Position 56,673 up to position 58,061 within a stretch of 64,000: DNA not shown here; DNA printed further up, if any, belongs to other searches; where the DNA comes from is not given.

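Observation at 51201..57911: Uncharacterised five-gene operon: coiled-coil protein, orphan, classic AAA+ ATPase, orphan, membrane-anchored protein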

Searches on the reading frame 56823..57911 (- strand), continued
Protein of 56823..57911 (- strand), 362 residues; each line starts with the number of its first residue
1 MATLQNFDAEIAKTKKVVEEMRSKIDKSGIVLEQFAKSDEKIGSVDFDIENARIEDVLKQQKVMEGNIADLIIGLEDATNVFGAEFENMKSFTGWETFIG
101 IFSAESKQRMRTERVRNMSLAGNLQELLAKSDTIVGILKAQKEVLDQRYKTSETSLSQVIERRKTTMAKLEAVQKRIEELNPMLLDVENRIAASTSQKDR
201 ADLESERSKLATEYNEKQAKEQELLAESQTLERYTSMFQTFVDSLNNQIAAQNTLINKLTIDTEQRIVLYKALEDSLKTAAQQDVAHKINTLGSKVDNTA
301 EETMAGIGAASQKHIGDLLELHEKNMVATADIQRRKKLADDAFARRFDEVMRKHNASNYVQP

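Call 80: list_cluster_members(proteins=[L080:10001-11086:+, L080:12301-14214:+, L080:15086-16372:+, L023:10001-11086:+, L015:10001-11086:+])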
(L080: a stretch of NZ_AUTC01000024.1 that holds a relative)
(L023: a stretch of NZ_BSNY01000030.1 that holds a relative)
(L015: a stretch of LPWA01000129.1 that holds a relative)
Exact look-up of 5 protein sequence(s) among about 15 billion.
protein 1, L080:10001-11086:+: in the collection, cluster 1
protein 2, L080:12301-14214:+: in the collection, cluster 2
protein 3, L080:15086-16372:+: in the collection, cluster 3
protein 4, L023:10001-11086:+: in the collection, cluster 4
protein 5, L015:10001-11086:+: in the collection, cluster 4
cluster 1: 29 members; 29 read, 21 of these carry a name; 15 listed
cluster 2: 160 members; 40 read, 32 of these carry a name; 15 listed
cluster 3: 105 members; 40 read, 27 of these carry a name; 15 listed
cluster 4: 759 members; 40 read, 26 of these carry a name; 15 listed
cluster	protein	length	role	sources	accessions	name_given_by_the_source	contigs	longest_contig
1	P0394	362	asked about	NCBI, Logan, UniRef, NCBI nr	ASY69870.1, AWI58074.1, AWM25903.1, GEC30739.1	hypothetical protein [Sinorhizobium fredii] | Uncharacterized protein n=1 Tax=Rhizobium fredii TaxID=380 RepID=A0A2A6M2I3_RHIFR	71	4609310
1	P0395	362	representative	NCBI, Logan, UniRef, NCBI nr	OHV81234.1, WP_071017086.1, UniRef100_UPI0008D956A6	hypothetical protein [Ensifer sp. LCM 4579] | hypothetical protein n=1 Tax=Ensifer sp. LCM 4579 TaxID=1848292 RepID=UPI0008D956A6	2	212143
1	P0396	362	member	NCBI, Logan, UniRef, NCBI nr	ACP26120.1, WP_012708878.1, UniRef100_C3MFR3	hypothetical protein NGR_c23610 [Sinorhizobium fredii NGR234] | Uncharacterized protein n=1 Tax=Sinorhizobium fredii (strain NBRC 101917 / NGR234) ... | hypothetical protein [Sinorhizobium fredii]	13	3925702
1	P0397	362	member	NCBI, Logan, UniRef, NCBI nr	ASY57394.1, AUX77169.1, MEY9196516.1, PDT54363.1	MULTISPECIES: hypothetical protein [Sinorhizobium] | Uncharacterized protein n=1 Tax=Rhizobium fredii TaxID=380 RepID=A0A2L0H8W6_RHIFR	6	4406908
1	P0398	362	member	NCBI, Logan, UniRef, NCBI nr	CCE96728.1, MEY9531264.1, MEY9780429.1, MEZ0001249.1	conserved hypothetical protein [Sinorhizobium fredii HH103] | Uncharacterized protein n=1 Tax=Sinorhizobium fredii (strain HH103) TaxID=1117943 ... | hypothetical protein [Sinorhizobium fredii]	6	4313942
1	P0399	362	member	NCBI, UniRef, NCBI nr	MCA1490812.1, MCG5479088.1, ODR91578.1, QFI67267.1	hypothetical protein [Sinorhizobium alkalisoli] | Uncharacterized protein n=1 Tax=Sinorhizobium alkalisoli TaxID=1752398 ...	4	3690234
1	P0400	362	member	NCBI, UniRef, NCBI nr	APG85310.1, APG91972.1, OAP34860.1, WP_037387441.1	hypothetical protein [Sinorhizobium americanum] | Uncharacterized protein n=1 Tax=Sinorhizobium americanum TaxID=194963 ...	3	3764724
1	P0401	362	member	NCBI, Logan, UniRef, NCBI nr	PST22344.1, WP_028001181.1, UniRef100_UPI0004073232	hypothetical protein C7U60_14110 [Mesorhizobium plurifarium] | hypothetical protein n=1 Tax=Sinorhizobium arboris TaxID=76745 RepID=UPI0004073232 | hypothetical protein [Sinorhizobium arboris]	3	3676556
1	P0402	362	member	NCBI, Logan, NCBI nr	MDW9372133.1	hypothetical protein GOB34_31665 [Sinorhizobium meliloti] | hypothetical protein [Sinorhizobium meliloti]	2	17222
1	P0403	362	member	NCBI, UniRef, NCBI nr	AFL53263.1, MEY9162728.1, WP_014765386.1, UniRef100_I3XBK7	hypothetical protein ABIE78_000847 [Sinorhizobium fredii] | Uncharacterized protein n=1 Tax=Sinorhizobium fredii (strain USDA 257) TaxID=1185652 ... | hypothetical protein [Sinorhizobium fredii]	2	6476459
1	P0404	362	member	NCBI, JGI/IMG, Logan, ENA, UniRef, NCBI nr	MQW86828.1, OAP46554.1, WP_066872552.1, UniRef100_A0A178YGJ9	hypothetical protein [Sinorhizobium saheli] | hypothetical protein | Uncharacterized protein n=1 Tax=Sinorhizobium saheli TaxID=36856 RepID=A0A178YGJ9_SINSA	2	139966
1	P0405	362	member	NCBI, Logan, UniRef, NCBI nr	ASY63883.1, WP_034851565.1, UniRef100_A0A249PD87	hypothetical protein SJ05684_c24430 [Sinorhizobium sojae CCBAU 05684] | Uncharacterized protein n=1 Tax=Sinorhizobium sojae CCBAU 05684 TaxID=716928 ... | hypothetical protein [Sinorhizobium sojae]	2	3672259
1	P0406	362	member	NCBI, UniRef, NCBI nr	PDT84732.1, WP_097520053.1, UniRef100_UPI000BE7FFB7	hypothetical protein [Sinorhizobium sp. BJ1] | hypothetical protein n=1 Tax=Sinorhizobium sp. BJ1 TaxID=2035455 RepID=UPI000BE7FFB7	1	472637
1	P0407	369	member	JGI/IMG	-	hypothetical protein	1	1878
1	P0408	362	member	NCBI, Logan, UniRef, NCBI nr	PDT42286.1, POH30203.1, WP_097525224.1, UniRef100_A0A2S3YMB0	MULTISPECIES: hypothetical protein [Sinorhizobium] | Uncharacterized protein n=1 Tax=Sinorhizobium americanum TaxID=194963 ...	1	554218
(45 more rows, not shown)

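Call 82: list_cluster_members(proteins=[P0231, P0138, P0255, P0170, P0196, P0133, P0235, P0253, P0195, P0393])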
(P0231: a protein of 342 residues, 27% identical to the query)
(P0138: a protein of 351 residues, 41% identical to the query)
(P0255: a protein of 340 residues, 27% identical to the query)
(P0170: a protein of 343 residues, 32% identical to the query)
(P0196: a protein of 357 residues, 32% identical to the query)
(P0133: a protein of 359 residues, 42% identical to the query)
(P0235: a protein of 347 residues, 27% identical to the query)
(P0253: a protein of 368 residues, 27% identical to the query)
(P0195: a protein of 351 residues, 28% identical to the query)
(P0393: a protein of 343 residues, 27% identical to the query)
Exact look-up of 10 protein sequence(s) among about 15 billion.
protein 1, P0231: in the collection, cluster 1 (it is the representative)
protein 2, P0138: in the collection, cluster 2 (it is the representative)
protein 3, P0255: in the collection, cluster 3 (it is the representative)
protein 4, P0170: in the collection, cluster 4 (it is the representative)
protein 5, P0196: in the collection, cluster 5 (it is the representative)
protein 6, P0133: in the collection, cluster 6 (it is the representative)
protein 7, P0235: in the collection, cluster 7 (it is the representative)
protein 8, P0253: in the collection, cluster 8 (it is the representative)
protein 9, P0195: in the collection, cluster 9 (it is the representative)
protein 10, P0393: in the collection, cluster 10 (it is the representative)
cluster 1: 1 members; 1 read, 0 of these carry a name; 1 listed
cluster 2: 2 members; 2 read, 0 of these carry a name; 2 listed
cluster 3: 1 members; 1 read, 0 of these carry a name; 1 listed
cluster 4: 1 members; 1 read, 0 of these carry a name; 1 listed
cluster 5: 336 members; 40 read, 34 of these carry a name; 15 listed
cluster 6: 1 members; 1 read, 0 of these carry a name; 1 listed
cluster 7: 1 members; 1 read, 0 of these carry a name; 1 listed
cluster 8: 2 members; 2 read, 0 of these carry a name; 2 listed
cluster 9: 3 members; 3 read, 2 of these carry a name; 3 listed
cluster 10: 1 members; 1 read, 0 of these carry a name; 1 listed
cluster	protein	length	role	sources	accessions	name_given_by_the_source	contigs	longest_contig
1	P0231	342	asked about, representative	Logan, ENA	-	-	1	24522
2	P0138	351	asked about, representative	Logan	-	-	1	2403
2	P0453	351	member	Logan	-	-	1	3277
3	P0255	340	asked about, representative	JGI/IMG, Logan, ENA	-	-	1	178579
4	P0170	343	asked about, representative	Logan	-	-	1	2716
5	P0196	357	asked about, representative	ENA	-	-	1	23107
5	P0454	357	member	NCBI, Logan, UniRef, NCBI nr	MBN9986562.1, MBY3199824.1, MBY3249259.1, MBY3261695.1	hypothetical protein [Rhizobium laguerreae] | Uncharacterized protein n=1 Tax=Rhizobium laguerreae TaxID=1076926 RepID=A0AAX2QGA4_9HYPH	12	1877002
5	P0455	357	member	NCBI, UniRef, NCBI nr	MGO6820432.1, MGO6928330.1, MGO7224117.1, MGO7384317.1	hypothetical protein [Rhizobium ruizarguesonis] | hypothetical protein n=1 Tax=Rhizobium ruizarguesonis TaxID=2081791 RepID=UPI0013D0A574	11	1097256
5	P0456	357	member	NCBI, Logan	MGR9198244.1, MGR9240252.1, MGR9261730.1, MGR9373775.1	hypothetical protein [Rhizobium leguminosarum]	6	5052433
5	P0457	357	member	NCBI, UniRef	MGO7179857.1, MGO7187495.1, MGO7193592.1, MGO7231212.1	hypothetical protein ACCT14_02820 [Rhizobium brockwellii] | hypothetical protein n=1 Tax=Rhizobium brockwellii TaxID=3019932 RepID=UPI003F9746EB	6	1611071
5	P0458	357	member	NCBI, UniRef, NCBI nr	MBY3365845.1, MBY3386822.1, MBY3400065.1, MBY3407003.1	hypothetical protein [Rhizobium laguerreae] | hypothetical protein n=1 Tax=Rhizobium laguerreae TaxID=1076926 RepID=UPI001C916DA8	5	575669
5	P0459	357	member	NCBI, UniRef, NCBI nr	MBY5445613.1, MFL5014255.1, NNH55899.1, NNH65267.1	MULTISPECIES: hypothetical protein [Rhizobium] | Uncharacterized protein n=1 Tax=Rhizobium laguerreae TaxID=1076926 RepID=A0A7Y2W717_9HYPH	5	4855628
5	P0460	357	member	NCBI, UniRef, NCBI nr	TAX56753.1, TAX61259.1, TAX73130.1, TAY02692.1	hypothetical protein ELI02_15130 [Rhizobium leguminosarum] | Uncharacterized protein n=1 Tax=Rhizobium leguminosarum TaxID=384 RepID=A0A4Q8Y1A9_RHILE | hypothetical protein [Rhizobium leguminosarum]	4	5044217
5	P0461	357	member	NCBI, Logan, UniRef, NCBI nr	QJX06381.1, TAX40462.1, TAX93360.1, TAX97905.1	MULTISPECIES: hypothetical protein [Rhizobium] | hypothetical protein n=1 Tax=Rhizobium TaxID=379 RepID=UPI000522E391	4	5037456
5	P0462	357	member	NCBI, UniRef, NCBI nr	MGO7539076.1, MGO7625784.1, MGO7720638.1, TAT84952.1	hypothetical protein [Rhizobium ruizarguesonis] | hypothetical protein n=1 Tax=Rhizobium ruizarguesonis TaxID=2081791 RepID=UPI0010319979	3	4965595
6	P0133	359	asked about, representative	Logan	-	-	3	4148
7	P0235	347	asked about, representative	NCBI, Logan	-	-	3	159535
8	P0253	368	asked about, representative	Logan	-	-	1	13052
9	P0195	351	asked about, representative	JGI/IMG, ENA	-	hypothetical protein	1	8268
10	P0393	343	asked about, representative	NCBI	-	-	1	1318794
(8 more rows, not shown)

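Call 83: search_dna_similar(query=window:56823-57911:-, collection=plasmids, mode=protein, max_rows=15)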
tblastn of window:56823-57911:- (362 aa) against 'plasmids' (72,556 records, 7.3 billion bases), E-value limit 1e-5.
Records with a match: 11; places in all: 11; records where one place covers at least 80% of the query: 11.
Best place of each record, by identity: 80-90% 5; <60% 6.
By first word of the organism name: Sinorhizobium 4; Vibrio 4; Rhizobium 2; Shinella 1.
By predicted mobility (MOB-suite, as given by PLSDB): non-mobilizable 11.
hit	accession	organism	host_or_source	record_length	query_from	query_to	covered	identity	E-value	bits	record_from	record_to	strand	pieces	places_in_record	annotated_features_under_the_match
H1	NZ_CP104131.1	Sinorhizobium sp. K101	Phaseolus vulgaris,cell ...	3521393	1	361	100%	83.7%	0e+0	620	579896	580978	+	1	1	none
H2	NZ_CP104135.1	Sinorhizobium sp. C101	Phaseolus vulgaris,cell ...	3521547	1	361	100%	83.7%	0e+0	620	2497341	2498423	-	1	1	none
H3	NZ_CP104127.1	Sinorhizobium sp. M103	Phaseolus vulgaris,cell ...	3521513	1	361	100%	83.7%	0e+0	620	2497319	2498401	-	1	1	none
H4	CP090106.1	Sinorhizobium meliloti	Medicago,Cell culture,Plant nodule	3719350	1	361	100%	83.1%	0e+0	617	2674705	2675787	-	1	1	hypothetical protein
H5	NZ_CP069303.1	Shinella sp. PSBB067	monoisolate,Minnesota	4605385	1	362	100%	82.0%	0e+0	616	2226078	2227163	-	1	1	none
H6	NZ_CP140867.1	Rhizobium leguminosarum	Trifolium pratense,whole organism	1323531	1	359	99%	55.4%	6e-110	359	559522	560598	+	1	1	record has no annotation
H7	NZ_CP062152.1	Vibrio parahaemolyticus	oyster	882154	4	359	98%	37.3%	1e-60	217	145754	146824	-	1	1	hypothetical protein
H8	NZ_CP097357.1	Vibrio parahaemolyticus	oyster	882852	4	359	98%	37.3%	1e-60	217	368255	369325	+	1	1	hypothetical protein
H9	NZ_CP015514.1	Vibrio vulnificus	Mactra veneriformis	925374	4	359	98%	36.8%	5e-59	213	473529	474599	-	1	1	hypothetical protein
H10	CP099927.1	Vibrio parahaemolyticus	Anadara tuberculosa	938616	4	359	98%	36.8%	5e-59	213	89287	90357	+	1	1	hypothetical protein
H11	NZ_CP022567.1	Rhizobium leguminosarum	Root nodule,Pisum sativum root-nodule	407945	50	347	82%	31.5%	7e-35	142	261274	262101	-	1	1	hypothetical protein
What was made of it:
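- On Known anti-phage defence systems (all five genes): All plasmid hits are non-mobilizable large replicons (call 83).
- Hits in the plasmid collection are all chromids, megaplasmids or chromosome-sized records, and all are non-mobilizable (call 83).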

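Call 85: get_annotated_region(hit=H7, flank=10000)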
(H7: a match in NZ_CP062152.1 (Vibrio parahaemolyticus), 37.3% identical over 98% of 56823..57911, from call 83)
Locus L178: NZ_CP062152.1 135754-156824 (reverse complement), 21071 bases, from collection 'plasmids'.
description: Vibrio parahaemolyticus strain 19-VB00998 plasmid pVP-19-VB00998, complete sequence
organism: Vibrio parahaemolyticus (NCBI taxid 670)
taxonomy: Bacteria; Pseudomonadota; Gammaproteobacteria; Vibrionales; Vibrionaceae; Vibrio; Vibrio parahaemolyticus
host: -; source: oyster; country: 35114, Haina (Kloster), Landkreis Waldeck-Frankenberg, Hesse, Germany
typing (MOB-suite, as given by PLSDB): non-mobilizable
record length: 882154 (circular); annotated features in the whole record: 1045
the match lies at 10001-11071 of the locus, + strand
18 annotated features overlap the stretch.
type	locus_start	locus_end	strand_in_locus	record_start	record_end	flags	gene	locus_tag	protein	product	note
CDS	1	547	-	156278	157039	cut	-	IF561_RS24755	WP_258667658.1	hypothetical protein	-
CDS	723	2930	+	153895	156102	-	-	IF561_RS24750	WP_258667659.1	LysM peptidoglycan-binding domain-containing protein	-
CDS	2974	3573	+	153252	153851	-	-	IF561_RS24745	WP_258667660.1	hypothetical protein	-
CDS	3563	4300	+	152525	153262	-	-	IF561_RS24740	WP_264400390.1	SIMPL domain-containing protein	-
CDS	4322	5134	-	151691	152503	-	-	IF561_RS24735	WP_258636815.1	hypothetical protein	-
CDS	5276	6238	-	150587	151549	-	-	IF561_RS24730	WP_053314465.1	hypothetical protein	-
CDS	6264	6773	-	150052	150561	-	-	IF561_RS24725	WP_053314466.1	hypothetical protein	-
CDS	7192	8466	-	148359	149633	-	-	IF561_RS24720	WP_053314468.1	RNase H family protein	-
CDS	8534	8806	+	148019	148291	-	-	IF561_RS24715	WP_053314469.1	hypothetical protein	-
CDS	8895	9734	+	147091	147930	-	-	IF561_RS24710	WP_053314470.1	hypothetical protein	-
CDS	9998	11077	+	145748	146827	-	-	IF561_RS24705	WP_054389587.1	hypothetical protein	-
CDS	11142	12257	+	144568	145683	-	-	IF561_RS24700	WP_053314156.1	hypothetical protein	-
CDS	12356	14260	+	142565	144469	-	-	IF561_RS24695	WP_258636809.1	ATP-binding protein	-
CDS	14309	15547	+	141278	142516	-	-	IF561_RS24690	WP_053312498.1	DUF6638 family protein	-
CDS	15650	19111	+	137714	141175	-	mfd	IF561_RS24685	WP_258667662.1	transcription-repair coupling factor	GO:0006281 - DNA repair [Evidence IEA]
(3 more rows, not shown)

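Call 86: get_annotated_region(hit=H11, flank=8000)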
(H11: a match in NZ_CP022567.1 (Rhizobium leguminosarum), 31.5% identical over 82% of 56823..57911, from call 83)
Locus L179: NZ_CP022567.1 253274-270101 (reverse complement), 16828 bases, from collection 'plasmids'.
description: Rhizobium leguminosarum bv. viciae strain BIHB 1148 plasmid pSK03, complete sequence
organism: Rhizobium leguminosarum (NCBI taxid 387)
taxonomy: Bacteria; Pseudomonadota; Alphaproteobacteria; Hyphomicrobiales; Rhizobiaceae; Rhizobium; Rhizobium leguminosarum
host: -; source: Root nodule,Pisum sativum root-nodule; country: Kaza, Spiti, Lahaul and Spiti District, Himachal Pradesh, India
typing (MOB-suite, as given by PLSDB): non-mobilizable
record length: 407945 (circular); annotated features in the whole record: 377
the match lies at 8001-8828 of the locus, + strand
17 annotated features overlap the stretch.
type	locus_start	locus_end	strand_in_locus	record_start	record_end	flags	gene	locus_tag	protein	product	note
CDS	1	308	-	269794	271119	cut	-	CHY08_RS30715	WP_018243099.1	aspartate aminotransferase family protein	-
CDS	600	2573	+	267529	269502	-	-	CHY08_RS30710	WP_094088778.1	PhoX family phosphatase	-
CDS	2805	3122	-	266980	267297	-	-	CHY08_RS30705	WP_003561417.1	metalloregulator ArsR/SmtB family transcription factor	GO:0006355 - regulation of DNA-templated transcription [Evidence IEA]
CDS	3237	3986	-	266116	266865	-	-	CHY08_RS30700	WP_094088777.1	pyridoxamine 5'-phosphate oxidase family protein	-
CDS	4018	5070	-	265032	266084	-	choV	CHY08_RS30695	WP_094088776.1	choline ABC transporter ATP-binding protein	GO:0015871 - choline transport [Evidence IEA]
CDS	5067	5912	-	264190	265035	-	choW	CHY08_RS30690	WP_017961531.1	choline ABC transporter permease subunit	GO:0055085 - transmembrane transport [Evidence IEA]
CDS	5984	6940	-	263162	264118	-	-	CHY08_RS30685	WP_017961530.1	choline ABC transporter substrate-binding protein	-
CDS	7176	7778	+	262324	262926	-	-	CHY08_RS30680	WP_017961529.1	thymidine kinase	-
CDS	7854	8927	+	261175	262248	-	-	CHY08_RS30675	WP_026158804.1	hypothetical protein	-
CDS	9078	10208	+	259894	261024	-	-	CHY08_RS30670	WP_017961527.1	DUF2333 family protein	-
CDS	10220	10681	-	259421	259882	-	-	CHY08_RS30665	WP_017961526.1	PAS domain-containing protein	-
CDS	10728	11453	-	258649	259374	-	-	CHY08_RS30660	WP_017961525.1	helix-turn-helix transcriptional regulator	GO:0006355 - regulation of DNA-templated transcription [Evidence IEA]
CDS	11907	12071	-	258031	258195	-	-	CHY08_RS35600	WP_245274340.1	hypothetical protein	-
CDS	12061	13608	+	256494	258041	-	-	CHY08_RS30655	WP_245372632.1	hypothetical protein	-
CDS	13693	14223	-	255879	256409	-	-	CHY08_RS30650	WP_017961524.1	TIGR00645 family protein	-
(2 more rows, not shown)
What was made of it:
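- On DUF2333 (g5): The orthologue in R. leguminosarum is annotated as 'DUF2333 family protein' (call 86).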

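Call 87: get_annotated_region(hit=H6, flank=10000)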
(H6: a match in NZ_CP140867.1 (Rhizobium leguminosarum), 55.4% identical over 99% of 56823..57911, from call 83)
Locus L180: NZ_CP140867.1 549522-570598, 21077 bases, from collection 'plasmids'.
description: Rhizobium leguminosarum strain TP16 plasmid pRlX5, complete sequence
organism: Rhizobium leguminosarum (NCBI taxid 384)
taxonomy: Bacteria; Pseudomonadota; Alphaproteobacteria; Hyphomicrobiales; Rhizobiaceae; Rhizobium; Rhizobium leguminosarum
host: -; source: Trifolium pratense,whole organism; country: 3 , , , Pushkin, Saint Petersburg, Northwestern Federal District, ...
typing (MOB-suite, as given by PLSDB): non-mobilizable
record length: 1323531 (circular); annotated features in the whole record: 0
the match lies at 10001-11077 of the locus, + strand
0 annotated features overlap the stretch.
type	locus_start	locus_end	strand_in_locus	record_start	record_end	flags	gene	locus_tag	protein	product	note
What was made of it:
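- The system is present on Vibrio megaplasmids and a Rhizobium chromid (calls 83, 85, 87).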
